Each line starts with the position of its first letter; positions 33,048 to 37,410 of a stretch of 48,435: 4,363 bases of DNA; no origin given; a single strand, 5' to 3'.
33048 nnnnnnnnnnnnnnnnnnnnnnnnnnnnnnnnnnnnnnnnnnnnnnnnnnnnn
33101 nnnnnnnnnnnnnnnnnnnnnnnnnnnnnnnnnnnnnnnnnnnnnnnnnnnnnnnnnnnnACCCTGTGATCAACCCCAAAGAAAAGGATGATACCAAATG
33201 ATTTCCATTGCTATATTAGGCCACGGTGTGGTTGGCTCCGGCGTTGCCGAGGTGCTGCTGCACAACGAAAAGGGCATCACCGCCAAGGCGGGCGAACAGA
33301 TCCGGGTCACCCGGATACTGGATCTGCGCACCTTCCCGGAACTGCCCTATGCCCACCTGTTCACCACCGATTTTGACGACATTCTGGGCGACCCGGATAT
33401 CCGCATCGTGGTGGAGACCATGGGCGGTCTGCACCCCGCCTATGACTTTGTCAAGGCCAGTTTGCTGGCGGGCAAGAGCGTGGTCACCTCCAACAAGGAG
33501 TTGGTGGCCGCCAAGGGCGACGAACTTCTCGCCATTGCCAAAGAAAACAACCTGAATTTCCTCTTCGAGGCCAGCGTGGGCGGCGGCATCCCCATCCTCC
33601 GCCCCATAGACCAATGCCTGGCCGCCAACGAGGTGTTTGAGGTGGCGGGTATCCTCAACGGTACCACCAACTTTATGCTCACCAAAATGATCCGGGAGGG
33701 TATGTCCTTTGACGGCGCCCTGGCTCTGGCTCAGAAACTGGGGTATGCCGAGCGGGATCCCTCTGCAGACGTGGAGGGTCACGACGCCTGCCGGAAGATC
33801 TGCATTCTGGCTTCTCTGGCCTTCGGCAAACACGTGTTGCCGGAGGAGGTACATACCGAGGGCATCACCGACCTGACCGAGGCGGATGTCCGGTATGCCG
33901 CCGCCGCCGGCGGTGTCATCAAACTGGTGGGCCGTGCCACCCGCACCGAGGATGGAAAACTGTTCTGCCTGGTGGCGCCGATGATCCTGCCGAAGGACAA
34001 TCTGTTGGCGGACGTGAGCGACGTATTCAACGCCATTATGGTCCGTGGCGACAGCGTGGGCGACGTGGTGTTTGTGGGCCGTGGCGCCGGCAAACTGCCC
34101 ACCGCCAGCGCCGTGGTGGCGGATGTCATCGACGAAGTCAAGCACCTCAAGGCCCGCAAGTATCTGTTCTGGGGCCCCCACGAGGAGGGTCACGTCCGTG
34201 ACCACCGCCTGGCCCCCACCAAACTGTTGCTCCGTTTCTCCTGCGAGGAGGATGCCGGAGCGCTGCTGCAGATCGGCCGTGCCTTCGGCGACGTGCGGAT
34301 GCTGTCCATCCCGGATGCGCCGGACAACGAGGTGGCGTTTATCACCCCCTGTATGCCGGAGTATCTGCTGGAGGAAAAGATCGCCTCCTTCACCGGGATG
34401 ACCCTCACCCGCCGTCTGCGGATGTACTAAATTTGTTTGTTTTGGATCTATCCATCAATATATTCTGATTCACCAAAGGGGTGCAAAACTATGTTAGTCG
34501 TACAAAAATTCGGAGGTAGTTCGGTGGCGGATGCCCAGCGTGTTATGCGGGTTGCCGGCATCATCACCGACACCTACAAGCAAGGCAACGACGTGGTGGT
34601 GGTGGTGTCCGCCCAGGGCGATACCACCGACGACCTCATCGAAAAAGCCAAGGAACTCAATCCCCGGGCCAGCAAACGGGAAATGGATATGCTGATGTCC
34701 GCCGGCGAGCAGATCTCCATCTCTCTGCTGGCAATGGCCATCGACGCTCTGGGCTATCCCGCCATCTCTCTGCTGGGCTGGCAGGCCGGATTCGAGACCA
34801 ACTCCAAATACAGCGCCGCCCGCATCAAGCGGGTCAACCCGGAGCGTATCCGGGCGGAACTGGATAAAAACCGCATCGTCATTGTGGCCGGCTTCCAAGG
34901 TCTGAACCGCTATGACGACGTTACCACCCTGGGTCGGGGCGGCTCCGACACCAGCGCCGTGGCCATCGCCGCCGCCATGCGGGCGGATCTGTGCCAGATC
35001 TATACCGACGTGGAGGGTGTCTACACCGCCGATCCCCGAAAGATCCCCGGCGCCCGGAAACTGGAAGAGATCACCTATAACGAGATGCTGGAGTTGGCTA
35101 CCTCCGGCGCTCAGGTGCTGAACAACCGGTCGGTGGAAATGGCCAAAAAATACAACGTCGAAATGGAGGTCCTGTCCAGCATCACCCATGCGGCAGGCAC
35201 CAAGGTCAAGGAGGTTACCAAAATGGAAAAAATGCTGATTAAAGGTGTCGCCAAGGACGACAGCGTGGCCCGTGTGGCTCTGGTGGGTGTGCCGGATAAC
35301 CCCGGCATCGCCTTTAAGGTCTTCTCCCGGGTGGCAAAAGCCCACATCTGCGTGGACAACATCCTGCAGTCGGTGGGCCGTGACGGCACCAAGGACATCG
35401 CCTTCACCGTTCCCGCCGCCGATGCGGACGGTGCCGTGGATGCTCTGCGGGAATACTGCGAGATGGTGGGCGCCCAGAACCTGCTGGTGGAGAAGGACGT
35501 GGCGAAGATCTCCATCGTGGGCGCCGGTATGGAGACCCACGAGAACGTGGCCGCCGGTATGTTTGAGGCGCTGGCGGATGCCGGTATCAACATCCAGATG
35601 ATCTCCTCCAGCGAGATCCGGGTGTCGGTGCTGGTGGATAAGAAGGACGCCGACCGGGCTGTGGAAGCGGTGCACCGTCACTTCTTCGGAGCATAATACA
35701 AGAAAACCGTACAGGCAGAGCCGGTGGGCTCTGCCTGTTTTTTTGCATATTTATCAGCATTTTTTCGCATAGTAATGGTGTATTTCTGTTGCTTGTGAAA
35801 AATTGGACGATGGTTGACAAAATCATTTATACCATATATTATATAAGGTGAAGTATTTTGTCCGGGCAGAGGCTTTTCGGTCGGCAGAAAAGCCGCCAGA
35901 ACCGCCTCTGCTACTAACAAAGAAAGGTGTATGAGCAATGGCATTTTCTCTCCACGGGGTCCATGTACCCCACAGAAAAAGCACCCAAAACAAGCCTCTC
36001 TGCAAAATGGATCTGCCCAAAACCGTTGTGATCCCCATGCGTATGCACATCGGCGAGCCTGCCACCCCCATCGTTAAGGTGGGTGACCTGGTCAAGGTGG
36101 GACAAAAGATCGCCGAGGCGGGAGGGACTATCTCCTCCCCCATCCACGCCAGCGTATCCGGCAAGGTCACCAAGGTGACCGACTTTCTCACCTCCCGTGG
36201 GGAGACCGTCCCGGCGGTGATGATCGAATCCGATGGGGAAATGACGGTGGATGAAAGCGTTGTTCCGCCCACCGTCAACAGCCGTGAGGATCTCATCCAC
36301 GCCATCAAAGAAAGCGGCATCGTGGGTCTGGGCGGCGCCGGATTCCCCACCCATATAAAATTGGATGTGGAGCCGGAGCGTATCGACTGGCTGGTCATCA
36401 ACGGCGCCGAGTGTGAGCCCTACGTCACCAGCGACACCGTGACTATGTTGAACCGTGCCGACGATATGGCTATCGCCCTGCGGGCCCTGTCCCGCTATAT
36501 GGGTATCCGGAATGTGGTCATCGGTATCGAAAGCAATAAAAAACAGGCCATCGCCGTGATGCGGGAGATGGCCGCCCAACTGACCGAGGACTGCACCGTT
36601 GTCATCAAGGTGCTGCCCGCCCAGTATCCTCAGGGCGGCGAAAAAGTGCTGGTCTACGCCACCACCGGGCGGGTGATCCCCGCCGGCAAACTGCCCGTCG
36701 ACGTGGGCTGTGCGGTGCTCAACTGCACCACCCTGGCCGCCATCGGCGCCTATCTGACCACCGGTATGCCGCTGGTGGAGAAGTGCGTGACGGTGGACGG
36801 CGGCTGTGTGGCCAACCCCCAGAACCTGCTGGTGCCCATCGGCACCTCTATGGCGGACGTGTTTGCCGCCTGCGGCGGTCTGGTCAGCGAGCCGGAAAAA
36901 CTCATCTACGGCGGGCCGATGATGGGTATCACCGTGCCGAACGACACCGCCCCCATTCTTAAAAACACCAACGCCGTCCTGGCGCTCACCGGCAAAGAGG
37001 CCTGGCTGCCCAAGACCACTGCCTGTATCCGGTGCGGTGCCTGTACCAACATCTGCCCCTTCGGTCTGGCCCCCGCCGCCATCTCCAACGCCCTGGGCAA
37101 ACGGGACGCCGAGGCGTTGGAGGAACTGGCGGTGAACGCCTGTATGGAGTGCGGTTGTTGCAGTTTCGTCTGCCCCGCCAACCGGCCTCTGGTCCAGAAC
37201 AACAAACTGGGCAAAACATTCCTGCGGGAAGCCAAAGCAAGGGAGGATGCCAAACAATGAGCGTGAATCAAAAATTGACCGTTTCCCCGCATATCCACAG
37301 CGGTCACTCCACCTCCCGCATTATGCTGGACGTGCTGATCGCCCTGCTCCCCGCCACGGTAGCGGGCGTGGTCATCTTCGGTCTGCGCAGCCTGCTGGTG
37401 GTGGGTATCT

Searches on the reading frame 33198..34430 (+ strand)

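Call 48: search_protein_families(library=pfam, proteins=[window:33198-34430:+], max_evalue=0.0001)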
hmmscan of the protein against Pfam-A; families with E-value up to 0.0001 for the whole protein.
window:33198-34430:+ (410 aa): 2 families
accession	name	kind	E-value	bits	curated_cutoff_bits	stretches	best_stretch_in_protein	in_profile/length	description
PF00742.24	Homoserine_dh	-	2e-63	213.8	22.9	1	132-311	1-173/173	Homoserine dehydrogenase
PF03447.22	NAD_binding_3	-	5.9e-12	46.8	24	1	8-124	1-116/116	Homoserine dehydrogenase, NAD binding domain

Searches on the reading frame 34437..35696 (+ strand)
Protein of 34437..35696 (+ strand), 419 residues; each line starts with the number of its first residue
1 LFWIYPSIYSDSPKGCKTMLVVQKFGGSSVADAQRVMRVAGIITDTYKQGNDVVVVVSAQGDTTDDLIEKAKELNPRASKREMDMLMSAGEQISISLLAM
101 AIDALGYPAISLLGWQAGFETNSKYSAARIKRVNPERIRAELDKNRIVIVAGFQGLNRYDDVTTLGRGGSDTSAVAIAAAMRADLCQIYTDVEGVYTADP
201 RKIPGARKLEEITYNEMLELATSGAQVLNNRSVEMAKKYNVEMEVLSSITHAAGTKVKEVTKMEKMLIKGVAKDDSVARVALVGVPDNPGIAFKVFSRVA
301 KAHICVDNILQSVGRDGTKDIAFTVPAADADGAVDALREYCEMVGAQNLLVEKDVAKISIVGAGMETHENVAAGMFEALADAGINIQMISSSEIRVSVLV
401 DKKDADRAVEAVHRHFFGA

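Call 48: search_protein_families(library=pfam, proteins=[window:34437-35696:+], max_evalue=0.0001)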
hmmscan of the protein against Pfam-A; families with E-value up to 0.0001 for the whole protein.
window:34437-35696:+ (419 aa): 4 families
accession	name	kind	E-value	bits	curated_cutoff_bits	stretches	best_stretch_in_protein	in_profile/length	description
PF00696.33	AA_kinase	-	6.1e-57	193.5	24.9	1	19-246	1-233/234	Amino acid kinase family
PF22468.2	ACT_9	-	8.1e-33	112.4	27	2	358-416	1-61/61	ACT domain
PF13840.12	ACT_7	-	5.8e-21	74.6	27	1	351-414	2-65/65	ACT domain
PF01842.31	ACT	-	1.4e-12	47.6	27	1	282-339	4-60/66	ACT domain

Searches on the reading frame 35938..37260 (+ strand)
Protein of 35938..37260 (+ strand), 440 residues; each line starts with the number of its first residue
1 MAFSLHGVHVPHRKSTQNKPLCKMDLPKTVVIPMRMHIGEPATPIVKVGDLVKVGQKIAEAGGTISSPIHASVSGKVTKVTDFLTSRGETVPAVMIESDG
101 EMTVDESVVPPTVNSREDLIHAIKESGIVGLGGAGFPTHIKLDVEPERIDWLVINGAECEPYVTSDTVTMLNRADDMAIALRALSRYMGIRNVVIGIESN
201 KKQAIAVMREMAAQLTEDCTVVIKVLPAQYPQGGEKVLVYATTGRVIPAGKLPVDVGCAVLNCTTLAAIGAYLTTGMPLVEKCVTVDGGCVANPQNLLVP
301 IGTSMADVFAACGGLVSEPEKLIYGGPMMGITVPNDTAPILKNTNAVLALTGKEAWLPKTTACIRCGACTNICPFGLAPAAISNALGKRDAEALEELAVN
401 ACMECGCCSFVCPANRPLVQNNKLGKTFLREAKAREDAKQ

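Call 48: search_protein_families(library=pfam, proteins=[window:35938-37260:+], max_evalue=0.0001)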
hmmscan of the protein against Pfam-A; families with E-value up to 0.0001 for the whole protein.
window:35938-37260:+ (440 aa): 9 families
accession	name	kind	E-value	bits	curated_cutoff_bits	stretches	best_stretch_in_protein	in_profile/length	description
PF01512.22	Complex1_51K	-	4.4e-46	156.9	31.2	1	123-269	1-148/150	Nuo51 FMN-binding domain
PF13375.12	RnfC_N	-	1.4e-32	112.2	25.6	1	6-101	5-101/101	RnfC Barrel sandwich hybrid domain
PF10531.15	SLBB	-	2.6e-11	43.6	27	1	284-331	2-54/55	SLBB domain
PF13183.11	Fer4_8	-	9e-08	33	27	1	361-415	3-67/68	4Fe-4S dicluster domain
PF13237.11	Fer4_10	-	7.8e-07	29.4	25.5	1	360-413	6-53/53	4Fe-4S dicluster domain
PF13187.11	Fer4_9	-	1.3e-05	25.5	27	0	362-415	1-50/52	4Fe-4S dicluster domain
PF12838.12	Fer4_7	-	2.1e-05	25.3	27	1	363-415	2-51/52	4Fe-4S dicluster domain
PF12797.12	Fer4_2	-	3e-05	24.1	24.5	0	361-375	8-22/22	4Fe-4S binding domain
PF13534.11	Fer4_17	-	3.6e-05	24.7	22.2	0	362-415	1-59/61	4Fe-4S dicluster domain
